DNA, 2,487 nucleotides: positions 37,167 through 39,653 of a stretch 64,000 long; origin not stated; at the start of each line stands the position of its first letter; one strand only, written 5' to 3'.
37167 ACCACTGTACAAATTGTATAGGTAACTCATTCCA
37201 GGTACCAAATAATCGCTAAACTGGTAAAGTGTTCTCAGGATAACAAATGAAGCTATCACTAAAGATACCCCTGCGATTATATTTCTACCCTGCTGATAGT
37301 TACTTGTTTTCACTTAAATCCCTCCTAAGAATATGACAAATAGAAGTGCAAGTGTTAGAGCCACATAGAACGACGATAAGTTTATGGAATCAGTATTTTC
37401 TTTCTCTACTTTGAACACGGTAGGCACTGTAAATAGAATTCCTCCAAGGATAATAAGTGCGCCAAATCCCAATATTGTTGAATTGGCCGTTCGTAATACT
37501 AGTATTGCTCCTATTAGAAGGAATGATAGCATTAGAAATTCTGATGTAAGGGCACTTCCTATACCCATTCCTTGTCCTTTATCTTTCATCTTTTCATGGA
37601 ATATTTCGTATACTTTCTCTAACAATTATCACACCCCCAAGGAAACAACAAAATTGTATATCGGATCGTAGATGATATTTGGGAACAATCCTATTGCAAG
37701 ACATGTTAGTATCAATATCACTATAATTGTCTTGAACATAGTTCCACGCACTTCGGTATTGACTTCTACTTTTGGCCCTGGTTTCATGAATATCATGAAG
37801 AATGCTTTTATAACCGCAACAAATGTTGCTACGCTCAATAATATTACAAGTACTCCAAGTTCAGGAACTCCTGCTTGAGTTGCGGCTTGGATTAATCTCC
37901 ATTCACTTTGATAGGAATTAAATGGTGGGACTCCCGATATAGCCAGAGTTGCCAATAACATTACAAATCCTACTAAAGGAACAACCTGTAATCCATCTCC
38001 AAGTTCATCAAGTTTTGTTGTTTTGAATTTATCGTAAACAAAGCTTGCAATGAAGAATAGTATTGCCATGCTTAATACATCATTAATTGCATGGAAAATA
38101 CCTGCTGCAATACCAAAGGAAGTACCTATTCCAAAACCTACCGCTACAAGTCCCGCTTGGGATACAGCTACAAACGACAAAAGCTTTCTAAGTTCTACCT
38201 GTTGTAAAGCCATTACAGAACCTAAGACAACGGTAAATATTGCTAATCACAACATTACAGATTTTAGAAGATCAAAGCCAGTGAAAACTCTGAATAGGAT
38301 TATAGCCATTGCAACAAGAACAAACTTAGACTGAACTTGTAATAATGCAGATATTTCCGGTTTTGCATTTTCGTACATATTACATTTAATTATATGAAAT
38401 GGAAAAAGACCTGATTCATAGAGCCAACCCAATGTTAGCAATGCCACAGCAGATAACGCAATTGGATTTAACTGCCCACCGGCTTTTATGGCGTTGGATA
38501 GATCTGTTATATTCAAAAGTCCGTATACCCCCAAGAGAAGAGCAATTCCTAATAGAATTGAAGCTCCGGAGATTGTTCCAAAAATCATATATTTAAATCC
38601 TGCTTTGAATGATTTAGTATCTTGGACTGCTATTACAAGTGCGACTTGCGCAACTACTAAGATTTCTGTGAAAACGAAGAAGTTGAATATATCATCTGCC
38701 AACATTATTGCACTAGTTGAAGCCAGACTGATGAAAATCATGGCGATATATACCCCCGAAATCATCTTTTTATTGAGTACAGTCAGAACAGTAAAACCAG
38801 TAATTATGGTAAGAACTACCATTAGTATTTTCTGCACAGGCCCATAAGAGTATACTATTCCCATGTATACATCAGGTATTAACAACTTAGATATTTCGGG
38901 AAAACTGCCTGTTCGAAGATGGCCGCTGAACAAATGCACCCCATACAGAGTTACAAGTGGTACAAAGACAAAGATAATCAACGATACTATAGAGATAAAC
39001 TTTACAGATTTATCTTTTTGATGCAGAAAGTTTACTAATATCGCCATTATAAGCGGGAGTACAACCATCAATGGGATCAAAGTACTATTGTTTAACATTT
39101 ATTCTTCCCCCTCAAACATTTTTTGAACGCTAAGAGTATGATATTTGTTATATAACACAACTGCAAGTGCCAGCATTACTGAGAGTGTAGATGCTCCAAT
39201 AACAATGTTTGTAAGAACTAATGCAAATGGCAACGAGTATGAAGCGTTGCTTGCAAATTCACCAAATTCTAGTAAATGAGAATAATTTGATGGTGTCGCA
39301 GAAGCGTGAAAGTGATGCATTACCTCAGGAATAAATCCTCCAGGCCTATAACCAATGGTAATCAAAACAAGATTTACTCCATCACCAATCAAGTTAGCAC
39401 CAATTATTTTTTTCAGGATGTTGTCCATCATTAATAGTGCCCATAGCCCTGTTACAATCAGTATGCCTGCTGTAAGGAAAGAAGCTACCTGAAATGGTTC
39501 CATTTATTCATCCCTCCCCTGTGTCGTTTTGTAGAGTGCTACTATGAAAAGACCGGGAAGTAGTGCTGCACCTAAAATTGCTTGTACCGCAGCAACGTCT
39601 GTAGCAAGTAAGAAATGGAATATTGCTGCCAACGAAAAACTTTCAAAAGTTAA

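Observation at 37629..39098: Single in-frame TGA inside an otherwise intact NuoL/MrpD-like hydrogenase subunit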

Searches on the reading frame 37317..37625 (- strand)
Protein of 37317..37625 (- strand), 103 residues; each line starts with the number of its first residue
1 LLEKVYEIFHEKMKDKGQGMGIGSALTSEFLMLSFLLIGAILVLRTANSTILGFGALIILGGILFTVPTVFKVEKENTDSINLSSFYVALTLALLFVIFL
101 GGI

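Call 17: find_encoding_contigs(protein=window:37317-37625:-, flank=4000, max_places=10)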
Protein window:37317-37625:- (103 aa): 23 contigs read that carry it; 6 places shown.
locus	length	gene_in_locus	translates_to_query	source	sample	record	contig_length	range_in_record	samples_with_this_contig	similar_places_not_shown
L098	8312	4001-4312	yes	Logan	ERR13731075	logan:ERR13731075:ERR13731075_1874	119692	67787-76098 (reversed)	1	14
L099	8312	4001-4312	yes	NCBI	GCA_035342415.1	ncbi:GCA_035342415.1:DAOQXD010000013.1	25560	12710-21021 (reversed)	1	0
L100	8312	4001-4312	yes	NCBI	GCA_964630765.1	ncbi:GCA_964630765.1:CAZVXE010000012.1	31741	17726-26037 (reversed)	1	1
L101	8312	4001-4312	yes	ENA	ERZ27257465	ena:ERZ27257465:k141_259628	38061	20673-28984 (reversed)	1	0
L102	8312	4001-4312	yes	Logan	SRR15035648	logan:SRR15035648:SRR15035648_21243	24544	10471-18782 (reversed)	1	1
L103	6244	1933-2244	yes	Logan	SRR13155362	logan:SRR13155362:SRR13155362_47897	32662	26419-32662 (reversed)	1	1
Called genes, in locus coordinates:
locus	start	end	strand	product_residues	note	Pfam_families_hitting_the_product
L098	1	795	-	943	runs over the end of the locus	PF00133:tRNA-synt_1, PF09334:tRNA-synt_1g, PF13603:tRNA-synt_1_2, PF09334:tRNA-synt_1g (weak), PF01406:tRNA-synt_1e, PF08264:Anticodon_1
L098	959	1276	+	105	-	PF01899:MNHE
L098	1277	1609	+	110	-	PF04066:MrpF_PhaF (weak)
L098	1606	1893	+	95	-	PF09882:EhaC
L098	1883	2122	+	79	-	PF13244:MbhD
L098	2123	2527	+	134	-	PF00420:Oxidored_q2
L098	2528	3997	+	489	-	PF10125:NADHdeh_related, PF00361:Proton_antipo_M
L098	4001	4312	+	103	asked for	PF27305:MJ1308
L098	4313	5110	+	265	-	PF20501:MbhE, PF04039:MnhB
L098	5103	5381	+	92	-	-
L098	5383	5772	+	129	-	PF13237:Fer4_10 (weak), PF25160:LdpA_Fe-S-bd (weak), PF14697:Fer4_21, PF00037:Fer4 (weak), PF12797:Fer4_2 (weak), PF12837:Fer4_6 (weak), PF14697:Fer4_21 (weak), PF12838:Fer4_7, +7 more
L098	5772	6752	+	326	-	PF12838:Fer4_7, PF13187:Fer4_9, PF00037:Fer4 (weak), PF13237:Fer4_10, PF14697:Fer4_21 (weak), PF12838:Fer4_7, PF12838:Fer4_7, PF13237:Fer4_10, +18 more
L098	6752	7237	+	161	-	PF14697:Fer4_21 (weak), PF13183:Fer4_8 (faint), PF00037:Fer4 (weak), PF12837:Fer4_6 (weak), PF13237:Fer4_10 (weak), PF12838:Fer4_7, PF13187:Fer4_9 (weak), PF13484:Fer4_16 (faint)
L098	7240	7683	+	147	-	PF01058:Oxidored_q6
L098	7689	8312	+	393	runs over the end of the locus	PF00374:NiFeSe_Hases, PF00346:Complex1_49kDa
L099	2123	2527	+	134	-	PF00420:Oxidored_q2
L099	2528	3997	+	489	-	PF10125:NADHdeh_related, PF00361:Proton_antipo_M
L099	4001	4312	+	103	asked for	PF27305:MJ1308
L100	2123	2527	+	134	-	PF00420:Oxidored_q2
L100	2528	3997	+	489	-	PF10125:NADHdeh_related, PF00361:Proton_antipo_M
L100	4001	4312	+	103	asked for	PF27305:MJ1308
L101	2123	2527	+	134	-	PF00420:Oxidored_q2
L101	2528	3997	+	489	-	PF10125:NADHdeh_related, PF00361:Proton_antipo_M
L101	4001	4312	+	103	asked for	PF27305:MJ1308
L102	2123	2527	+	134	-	PF00420:Oxidored_q2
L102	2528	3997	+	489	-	PF10125:NADHdeh_related, PF00361:Proton_antipo_M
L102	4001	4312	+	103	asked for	PF27305:MJ1308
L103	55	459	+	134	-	PF00420:Oxidored_q2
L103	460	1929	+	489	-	PF10125:NADHdeh_related, PF00361:Proton_antipo_M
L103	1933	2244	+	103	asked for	PF27305:MJ1308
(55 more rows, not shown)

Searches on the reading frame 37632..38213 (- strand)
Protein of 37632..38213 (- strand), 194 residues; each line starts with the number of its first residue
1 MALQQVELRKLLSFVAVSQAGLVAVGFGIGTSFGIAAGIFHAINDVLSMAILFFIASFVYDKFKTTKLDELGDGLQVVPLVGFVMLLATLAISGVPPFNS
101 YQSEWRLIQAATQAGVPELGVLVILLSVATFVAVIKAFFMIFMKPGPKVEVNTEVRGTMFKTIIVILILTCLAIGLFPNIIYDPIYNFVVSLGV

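Call 11: find_encoding_contigs(protein=window:37632-38213:-, flank=3000, max_places=10)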
Protein window:37632-38213:- (194 aa): 1 contig read that carries it; 1 place shown.
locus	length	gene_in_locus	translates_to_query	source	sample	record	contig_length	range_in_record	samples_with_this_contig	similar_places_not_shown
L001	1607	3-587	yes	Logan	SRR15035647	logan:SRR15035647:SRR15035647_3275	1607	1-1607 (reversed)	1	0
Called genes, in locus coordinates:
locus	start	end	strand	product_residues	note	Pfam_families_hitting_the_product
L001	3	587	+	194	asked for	?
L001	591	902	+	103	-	PF27305:MJ1308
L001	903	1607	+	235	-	?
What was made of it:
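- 37629..38213 (-): C-terminal ORF of 194 aa, starting at the internal ATG 11 codons after the TGA. It is inferred to lack the first half of TM9. The only record of this product is L001, a gene cut by a contig end (call 11).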

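Call 45: search_protein_families(library=ncbifam, proteins=[window:37632-38213:-], max_evalue=0.00001)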
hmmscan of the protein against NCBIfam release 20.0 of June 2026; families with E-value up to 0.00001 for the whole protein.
window:37632-38213:- (194 aa): 61 families (the best 25 are shown)
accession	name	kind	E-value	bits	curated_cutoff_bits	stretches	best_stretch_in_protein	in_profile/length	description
NF004920.0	PRK06277.1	equivalog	3.6e-58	197.5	578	1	1-193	283-476/478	energy conserving hydrogenase EhbF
NF006419.0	PRK08668.1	equivalog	5.7e-28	98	617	1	1-192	290-481/613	NADH dehydrogenase subunit M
NF006240.0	PRK08376.1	subfamily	1.3e-27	96.9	662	1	1-185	304-499/521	putative monovalent cation/H+ antiporter subunit D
NF009306.0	PRK12663.1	equivalog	1.7e-27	96.4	542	1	2-182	291-471/498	Na+/H+ antiporter subunit D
NF009310.0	PRK12668.1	equivalog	1.4e-26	93.5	564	1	2-183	259-439/584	Na(+)/H(+) antiporter subunit D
NF006241.0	PRK08377.1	equivalog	2.7e-25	89.4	645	1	2-183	291-468/494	NADH dehydrogenase subunit N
NF005044.0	PRK06458.1-4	equivalog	1.6e-24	86.6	610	1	3-176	305-477/531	hydrogenase 4 subunit F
NF005818.0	PRK07691.1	equivalog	5.9e-23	81.6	586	1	2-185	293-476/496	Na+/H+ antiporter subunit D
NF006238.0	PRK08375.1-4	equivalog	1.1e-20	73.9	626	1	7-146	294-433/531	putative monovalent cation/H+ antiporter subunit D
NF005086.0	PRK06521.1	equivalog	5e-20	71.5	667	1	2-189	294-503/669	hydrogenase 4 subunit B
TIGR01972.1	NDH_I_M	subfamily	1.8e-19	69.8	263.8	1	1-189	290-479/486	NADH-quinone oxidoreductase subunit M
NF009288.0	PRK12648.1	equivalog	4.2e-19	68.1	1104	1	1-188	288-481/954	monovalent cation/H+ antiporter subunit A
NF005140.0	PRK06589.1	equivalog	1.6e-18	66.8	470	1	2-180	298-477/489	putative monovalent cation/H+ antiporter subunit D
NF005041.0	PRK06458.1-1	equivalog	3.9e-18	65.8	951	1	3-176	305-477/526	hydrogenase 4 subunit F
TIGR01770.1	NDH_I_N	subfamily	5.2e-18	65.3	332.6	1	1-182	289-472/472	NADH-quinone oxidoreductase subunit NuoN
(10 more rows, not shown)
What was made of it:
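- Closest known: EhbF, the antiporter-like subunit of energy-converting hydrogenase B. Same: Full-length colinear match of the two fragments (call 45).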

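Call 46: search_protein_families(library=pfam, proteins=[window:37632-38213:-], max_evalue=0.00001)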
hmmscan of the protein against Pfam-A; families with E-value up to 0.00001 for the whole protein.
window:37632-38213:- (194 aa): 1 family
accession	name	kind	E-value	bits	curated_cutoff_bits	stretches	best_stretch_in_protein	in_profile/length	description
PF00361.26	Proton_antipo_M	-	8.7e-19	68.3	21.5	1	1-127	164-291/294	NADH:quinone oxidoreductase/Mrp antiporter, TM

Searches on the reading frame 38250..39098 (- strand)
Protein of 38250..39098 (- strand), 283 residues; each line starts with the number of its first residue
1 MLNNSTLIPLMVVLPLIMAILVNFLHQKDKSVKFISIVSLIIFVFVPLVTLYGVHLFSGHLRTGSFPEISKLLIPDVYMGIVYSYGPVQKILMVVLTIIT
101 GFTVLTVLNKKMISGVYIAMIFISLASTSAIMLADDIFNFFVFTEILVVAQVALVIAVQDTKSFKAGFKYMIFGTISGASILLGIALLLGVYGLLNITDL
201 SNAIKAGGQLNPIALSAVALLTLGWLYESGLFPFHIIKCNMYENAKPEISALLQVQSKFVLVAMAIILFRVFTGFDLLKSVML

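Call 10: find_encoding_contigs(protein=window:38250-39098:-, flank=3000, max_places=10)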
Protein window:38250-39098:- (283 aa): no gene with exactly this product is on record in the collection.
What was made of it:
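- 38250..39098 (-): N-terminal ORF of 283 aa. It is inferred to cover TM1-8, including the conserved GLFPFH and QSK blocks. This exact product is not on record in the gene-position collection (call 10).
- The 283-aa product is not on record anywhere in the collection (call 10).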

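Call 45: search_protein_families(library=ncbifam, proteins=[window:38250-39098:-], max_evalue=0.00001)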
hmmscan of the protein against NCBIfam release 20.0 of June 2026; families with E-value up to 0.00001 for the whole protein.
window:38250-39098:- (283 aa): 30 families (the best 25 are shown)
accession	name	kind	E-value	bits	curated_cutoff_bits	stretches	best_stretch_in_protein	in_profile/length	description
NF004920.0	PRK06277.1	equivalog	7.5e-80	269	578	1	6-281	2-265/478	energy conserving hydrogenase EhbF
NF006240.0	PRK08376.1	subfamily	2.8e-26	92.5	662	1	5-273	4-278/521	putative monovalent cation/H+ antiporter subunit D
NF006241.0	PRK08377.1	equivalog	5.2e-21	75.2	645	1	9-273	6-267/494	NADH dehydrogenase subunit N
NF009309.0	PRK12666.1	equivalog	6.5e-21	74.6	476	1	7-262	7-257/529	monovalent cation/H+ antiporter subunit D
NF009305.0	PRK12662.1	equivalog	3e-18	65.9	700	1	6-273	4-268/492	putative monovalent cation/H+ antiporter subunit D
TIGR01770.1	NDH_I_N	subfamily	4.2e-16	59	332.6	1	7-273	4-261/472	NADH-quinone oxidoreductase subunit NuoN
TIGR00944.1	2a6301s04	subfamily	6.6e-16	58.6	692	1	8-272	3-264/463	multicomponent K+/H+ antiporter, MrpD/PhaD subunit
NF006419.0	PRK08668.1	equivalog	9.4e-15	54.4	617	1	8-275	4-257/613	NADH dehydrogenase subunit M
NF005818.0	PRK07691.1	equivalog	6.3e-14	51.8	586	1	5-253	3-247/496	Na+/H+ antiporter subunit D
NF005142.0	PRK06591.1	equivalog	1.2e-12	47.8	460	1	9-268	9-265/432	putative monovalent cation/H+ antiporter subunit D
NF009306.0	PRK12663.1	equivalog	2.6e-12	46.3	542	1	6-254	4-246/498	Na+/H+ antiporter subunit D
NF004441.0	PRK05777.1-4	equivalog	3.8e-12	45.6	477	1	120-272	150-301/524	NADH-quinone oxidoreductase subunit NuoN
NF004442.0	PRK05777.1-5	equivalog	5.2e-12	45.5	523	1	5-268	9-261/483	NADH-quinone oxidoreductase subunit NuoN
NF009308.0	PRK12665.1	equivalog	1.3e-11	43.7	585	1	5-253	6-251/531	Na+/H+ antiporter subunit D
NF006238.0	PRK08375.1-4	equivalog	1.8e-10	40.3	626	1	5-274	3-266/531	putative monovalent cation/H+ antiporter subunit D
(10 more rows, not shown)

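Call 46: search_protein_families(library=pfam, proteins=[window:38250-39098:-], max_evalue=0.00001)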
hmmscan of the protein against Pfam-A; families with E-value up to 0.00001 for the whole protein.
window:38250-39098:- (283 aa): 2 families
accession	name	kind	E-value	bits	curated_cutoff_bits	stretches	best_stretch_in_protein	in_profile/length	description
PF10125.14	NADHdeh_related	-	9e-13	48.6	27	1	121-268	74-215/218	NADH dehydrogenase I, subunit N related protein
PF00361.26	Proton_antipo_M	-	7.1e-12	45.6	21.5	1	134-267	1-135/294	NADH:quinone oxidoreductase/Mrp antiporter, TM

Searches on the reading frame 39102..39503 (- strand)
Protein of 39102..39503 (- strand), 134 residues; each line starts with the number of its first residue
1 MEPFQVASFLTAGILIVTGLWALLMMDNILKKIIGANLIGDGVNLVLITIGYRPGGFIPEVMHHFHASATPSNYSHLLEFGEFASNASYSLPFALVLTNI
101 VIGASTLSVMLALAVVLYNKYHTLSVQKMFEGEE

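Call 16: find_encoding_contigs(protein=window:39102-39503:-, flank=4000, max_places=10)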
Protein window:39102-39503:- (134 aa): 10 contigs read that carry it; 9 places shown.
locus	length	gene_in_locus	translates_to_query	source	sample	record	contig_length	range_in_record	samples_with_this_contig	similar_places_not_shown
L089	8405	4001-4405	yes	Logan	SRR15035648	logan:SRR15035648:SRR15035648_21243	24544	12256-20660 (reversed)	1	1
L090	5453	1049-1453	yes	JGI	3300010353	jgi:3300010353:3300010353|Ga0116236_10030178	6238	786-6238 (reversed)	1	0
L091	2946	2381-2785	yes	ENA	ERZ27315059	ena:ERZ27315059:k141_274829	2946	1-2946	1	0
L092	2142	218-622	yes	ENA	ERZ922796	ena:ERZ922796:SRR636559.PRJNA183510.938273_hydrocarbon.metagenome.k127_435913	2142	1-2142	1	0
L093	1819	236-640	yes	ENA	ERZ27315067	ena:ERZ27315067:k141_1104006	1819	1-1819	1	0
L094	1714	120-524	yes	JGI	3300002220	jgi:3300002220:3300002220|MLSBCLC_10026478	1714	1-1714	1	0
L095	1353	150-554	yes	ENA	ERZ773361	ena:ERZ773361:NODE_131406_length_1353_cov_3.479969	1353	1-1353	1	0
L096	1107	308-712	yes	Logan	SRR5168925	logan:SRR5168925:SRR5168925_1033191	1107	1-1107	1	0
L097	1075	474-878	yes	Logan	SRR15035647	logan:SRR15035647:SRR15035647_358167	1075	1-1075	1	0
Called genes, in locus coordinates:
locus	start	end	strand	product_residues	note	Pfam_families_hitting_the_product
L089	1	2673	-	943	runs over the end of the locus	PF00133:tRNA-synt_1, PF09334:tRNA-synt_1g, PF13603:tRNA-synt_1_2, PF09334:tRNA-synt_1g (weak), PF01406:tRNA-synt_1e, PF08264:Anticodon_1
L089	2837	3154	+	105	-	PF01899:MNHE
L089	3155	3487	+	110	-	PF04066:MrpF_PhaF (weak)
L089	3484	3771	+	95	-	PF09882:EhaC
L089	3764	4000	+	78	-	PF13244:MbhD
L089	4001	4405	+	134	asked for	PF00420:Oxidored_q2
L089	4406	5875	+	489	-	PF10125:NADHdeh_related, PF00361:Proton_antipo_M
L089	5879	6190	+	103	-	PF27305:MJ1308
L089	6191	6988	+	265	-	PF20501:MbhE, PF04039:MnhB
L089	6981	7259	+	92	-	-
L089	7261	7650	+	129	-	PF13237:Fer4_10 (weak), PF25160:LdpA_Fe-S-bd (weak), PF14697:Fer4_21, PF00037:Fer4 (weak), PF12797:Fer4_2 (weak), PF12837:Fer4_6 (weak), PF14697:Fer4_21 (weak), PF12838:Fer4_7 (weak), +7 more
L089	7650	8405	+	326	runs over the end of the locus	PF12838:Fer4_7 (weak), PF13187:Fer4_9, PF00037:Fer4 (weak), PF13237:Fer4_10 (weak), PF12838:Fer4_7, PF13187:Fer4_9 (weak), PF12838:Fer4_7, PF13237:Fer4_10, +16 more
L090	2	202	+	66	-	?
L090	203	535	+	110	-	PF04066:MrpF_PhaF (weak)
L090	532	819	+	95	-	PF09882:EhaC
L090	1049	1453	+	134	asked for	PF00420:Oxidored_q2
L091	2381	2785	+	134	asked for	PF00420:Oxidored_q2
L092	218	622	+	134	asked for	PF00420:Oxidored_q2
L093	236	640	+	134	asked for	PF00420:Oxidored_q2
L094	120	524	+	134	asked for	PF00420:Oxidored_q2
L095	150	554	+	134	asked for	PF00420:Oxidored_q2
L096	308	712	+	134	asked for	PF00420:Oxidored_q2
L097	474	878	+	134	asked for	PF00420:Oxidored_q2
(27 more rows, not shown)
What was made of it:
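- All carry GGA TTT and are called as an intact 489-aa gene (calls 16, 17).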

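Call 28: find_encoding_contigs(protein=window:39102-39503:-, flank=1600, max_places=10)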
Protein window:39102-39503:- (134 aa): 9 contigs read that carry it; 9 places shown.
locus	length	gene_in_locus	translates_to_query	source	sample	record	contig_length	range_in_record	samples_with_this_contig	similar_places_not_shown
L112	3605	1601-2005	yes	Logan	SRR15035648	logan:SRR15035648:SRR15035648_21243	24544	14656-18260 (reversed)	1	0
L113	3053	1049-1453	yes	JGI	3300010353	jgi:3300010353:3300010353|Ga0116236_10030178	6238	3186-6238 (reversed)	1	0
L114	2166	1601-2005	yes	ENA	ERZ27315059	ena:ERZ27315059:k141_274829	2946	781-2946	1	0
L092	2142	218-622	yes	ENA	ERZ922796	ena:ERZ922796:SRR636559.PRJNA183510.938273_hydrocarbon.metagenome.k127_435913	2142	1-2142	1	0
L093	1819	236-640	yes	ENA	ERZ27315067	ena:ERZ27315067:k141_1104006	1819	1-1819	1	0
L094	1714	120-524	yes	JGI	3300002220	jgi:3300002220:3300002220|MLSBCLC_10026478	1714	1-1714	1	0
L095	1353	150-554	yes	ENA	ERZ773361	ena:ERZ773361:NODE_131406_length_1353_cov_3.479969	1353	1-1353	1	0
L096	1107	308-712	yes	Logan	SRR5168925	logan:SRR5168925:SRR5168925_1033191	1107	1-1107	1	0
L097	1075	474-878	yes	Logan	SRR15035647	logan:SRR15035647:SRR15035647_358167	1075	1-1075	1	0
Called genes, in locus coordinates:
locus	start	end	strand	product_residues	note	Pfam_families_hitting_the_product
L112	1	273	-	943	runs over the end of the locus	PF00133:tRNA-synt_1, PF09334:tRNA-synt_1g, PF13603:tRNA-synt_1_2, PF09334:tRNA-synt_1g (weak), PF01406:tRNA-synt_1e, PF08264:Anticodon_1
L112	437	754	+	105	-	PF01899:MNHE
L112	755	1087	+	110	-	PF04066:MrpF_PhaF (weak)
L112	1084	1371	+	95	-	PF09882:EhaC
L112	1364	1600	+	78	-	PF13244:MbhD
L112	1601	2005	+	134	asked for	PF00420:Oxidored_q2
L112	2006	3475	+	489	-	PF10125:NADHdeh_related, PF00361:Proton_antipo_M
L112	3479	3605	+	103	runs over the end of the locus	PF27305:MJ1308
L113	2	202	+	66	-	?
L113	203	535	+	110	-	PF04066:MrpF_PhaF (weak)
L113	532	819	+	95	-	PF09882:EhaC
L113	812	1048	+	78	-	PF13244:MbhD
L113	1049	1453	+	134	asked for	PF00420:Oxidored_q2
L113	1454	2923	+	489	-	PF10125:NADHdeh_related, PF00361:Proton_antipo_M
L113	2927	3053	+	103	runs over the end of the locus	PF27305:MJ1308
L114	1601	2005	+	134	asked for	PF00420:Oxidored_q2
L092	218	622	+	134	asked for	PF00420:Oxidored_q2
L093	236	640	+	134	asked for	PF00420:Oxidored_q2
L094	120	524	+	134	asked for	PF00420:Oxidored_q2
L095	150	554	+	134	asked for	PF00420:Oxidored_q2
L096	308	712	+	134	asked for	PF00420:Oxidored_q2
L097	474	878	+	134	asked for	PF00420:Oxidored_q2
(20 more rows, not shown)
